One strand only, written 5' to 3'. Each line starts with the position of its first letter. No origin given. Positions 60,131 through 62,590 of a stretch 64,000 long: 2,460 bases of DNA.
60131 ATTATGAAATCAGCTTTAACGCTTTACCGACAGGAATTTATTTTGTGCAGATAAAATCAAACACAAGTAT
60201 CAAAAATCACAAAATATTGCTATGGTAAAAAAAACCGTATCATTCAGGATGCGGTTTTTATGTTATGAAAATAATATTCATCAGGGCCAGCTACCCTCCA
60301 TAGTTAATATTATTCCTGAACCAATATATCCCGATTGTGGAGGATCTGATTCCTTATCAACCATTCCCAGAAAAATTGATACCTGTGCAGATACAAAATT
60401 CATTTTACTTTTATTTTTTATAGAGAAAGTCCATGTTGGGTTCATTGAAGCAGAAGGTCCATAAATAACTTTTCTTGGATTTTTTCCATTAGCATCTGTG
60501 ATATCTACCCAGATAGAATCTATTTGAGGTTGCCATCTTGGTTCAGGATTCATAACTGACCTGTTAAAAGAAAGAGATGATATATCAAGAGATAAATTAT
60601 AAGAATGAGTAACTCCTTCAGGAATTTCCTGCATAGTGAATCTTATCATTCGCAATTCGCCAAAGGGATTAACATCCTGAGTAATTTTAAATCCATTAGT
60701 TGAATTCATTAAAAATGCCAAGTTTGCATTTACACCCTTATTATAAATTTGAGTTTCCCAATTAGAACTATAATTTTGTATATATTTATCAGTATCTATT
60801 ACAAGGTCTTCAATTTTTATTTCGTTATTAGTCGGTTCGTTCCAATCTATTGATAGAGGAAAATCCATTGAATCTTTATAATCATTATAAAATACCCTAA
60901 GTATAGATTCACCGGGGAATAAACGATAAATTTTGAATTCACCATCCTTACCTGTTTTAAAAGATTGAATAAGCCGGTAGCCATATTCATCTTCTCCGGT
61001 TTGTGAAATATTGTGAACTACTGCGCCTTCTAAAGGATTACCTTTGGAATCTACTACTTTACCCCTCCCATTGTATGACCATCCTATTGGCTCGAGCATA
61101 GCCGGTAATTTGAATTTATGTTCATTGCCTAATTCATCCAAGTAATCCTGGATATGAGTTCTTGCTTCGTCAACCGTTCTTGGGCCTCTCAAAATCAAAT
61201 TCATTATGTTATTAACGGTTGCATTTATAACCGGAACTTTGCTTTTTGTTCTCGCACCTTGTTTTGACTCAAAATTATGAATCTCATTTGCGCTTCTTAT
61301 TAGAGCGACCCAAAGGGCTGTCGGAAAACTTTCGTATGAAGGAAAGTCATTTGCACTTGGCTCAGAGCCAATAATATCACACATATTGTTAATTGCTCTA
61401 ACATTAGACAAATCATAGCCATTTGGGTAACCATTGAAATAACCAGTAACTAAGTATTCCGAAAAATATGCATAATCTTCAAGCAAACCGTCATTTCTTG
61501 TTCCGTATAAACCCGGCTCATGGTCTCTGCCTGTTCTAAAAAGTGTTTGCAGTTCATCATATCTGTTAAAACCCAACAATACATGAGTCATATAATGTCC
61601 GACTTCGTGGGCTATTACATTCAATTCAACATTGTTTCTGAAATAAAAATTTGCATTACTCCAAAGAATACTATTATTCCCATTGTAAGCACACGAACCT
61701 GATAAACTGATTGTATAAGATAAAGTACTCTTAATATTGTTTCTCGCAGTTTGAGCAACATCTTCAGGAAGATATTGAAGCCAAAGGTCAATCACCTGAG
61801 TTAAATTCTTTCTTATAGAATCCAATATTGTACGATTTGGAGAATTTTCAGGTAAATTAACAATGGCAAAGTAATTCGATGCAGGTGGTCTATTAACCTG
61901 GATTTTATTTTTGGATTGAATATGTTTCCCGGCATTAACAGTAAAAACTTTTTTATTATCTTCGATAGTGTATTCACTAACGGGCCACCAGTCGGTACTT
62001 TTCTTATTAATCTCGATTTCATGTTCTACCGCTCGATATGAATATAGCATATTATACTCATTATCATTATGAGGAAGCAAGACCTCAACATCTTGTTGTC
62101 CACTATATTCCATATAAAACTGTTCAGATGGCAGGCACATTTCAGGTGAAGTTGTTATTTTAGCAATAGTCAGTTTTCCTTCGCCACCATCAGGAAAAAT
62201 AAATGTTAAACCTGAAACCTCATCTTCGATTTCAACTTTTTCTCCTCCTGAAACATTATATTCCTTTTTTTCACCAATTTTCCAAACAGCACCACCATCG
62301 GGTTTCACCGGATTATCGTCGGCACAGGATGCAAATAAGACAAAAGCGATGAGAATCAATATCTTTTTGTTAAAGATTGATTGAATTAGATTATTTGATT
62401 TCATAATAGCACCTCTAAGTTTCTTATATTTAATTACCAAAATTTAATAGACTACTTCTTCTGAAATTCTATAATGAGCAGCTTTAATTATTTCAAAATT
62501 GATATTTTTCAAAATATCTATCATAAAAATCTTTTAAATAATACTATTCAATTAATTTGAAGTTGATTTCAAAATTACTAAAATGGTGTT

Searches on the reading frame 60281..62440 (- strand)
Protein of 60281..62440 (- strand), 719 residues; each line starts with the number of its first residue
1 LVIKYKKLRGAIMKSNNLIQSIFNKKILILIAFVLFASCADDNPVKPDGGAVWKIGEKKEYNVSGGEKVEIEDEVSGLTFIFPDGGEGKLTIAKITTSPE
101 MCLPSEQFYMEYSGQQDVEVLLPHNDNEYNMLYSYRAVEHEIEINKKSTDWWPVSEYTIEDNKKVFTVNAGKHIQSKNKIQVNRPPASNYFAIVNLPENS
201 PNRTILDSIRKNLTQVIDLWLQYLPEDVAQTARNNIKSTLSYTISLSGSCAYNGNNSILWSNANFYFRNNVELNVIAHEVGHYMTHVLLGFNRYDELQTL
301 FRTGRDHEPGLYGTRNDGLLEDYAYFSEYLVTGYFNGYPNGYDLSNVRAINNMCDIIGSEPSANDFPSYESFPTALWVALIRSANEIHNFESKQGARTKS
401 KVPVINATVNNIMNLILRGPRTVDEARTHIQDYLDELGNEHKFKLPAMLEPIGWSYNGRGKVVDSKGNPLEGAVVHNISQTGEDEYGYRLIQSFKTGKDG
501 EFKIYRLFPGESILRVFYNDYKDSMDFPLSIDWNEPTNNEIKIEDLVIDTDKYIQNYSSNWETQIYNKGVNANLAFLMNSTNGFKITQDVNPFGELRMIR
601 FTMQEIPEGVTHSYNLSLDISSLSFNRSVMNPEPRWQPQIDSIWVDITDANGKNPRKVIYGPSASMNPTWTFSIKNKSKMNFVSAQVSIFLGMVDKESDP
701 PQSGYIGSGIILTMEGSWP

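Call 85: search_protein_families(library=pfam, proteins=[window:60281-62440:-], max_evalue=0.00001)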
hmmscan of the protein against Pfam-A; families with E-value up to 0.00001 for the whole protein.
window:60281-62440:- (719 aa): 1 family
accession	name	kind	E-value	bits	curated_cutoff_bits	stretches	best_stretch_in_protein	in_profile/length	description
PF13620.12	CarboxypepD_reg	-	2e-06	28.5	32.3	1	459-539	3-77/82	Carboxypeptidase regulatory-like domain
